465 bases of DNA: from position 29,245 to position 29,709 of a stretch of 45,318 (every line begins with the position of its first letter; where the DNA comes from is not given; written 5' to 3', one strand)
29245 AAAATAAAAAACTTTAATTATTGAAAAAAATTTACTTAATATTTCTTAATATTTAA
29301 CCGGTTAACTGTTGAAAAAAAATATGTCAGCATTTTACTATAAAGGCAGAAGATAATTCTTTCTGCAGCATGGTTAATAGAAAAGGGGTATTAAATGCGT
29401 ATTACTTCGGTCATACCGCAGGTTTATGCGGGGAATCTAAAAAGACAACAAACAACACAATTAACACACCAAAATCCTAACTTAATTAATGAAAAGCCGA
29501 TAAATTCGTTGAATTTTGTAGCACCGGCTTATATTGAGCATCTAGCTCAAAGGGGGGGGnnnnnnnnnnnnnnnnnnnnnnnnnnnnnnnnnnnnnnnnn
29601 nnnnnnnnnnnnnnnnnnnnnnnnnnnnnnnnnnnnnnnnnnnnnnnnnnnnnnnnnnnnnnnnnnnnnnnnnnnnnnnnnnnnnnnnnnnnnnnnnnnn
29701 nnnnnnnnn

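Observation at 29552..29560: G9 homopolymer 53 codons into the giant glycosyltransferase-like ORF: candidate phase-variation (contingency) switch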

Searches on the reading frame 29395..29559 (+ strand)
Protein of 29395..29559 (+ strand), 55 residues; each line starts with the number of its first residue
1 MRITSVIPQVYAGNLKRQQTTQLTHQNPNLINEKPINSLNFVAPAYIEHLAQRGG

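Call 20: find_encoding_contigs(protein=P0105, flank=5000, max_places=10)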
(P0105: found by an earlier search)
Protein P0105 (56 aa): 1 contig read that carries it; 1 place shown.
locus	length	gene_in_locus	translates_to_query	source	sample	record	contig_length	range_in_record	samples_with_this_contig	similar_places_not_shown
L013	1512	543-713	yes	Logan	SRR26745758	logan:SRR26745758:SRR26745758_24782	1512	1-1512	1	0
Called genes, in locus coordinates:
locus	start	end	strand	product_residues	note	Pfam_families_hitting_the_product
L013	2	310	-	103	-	?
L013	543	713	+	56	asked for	-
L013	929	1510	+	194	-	?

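Call 21: find_encoding_contigs(protein=P0106, flank=5000, max_places=10)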
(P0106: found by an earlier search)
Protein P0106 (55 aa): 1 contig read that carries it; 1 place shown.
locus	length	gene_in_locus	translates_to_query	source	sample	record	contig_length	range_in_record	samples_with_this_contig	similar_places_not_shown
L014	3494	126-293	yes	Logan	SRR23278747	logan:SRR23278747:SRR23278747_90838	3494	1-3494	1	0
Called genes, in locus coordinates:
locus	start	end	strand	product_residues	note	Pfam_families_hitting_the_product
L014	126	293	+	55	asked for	-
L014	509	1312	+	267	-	-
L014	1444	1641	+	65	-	-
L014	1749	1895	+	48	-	-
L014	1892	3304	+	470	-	PF00534:Glycos_transf_1 (weak)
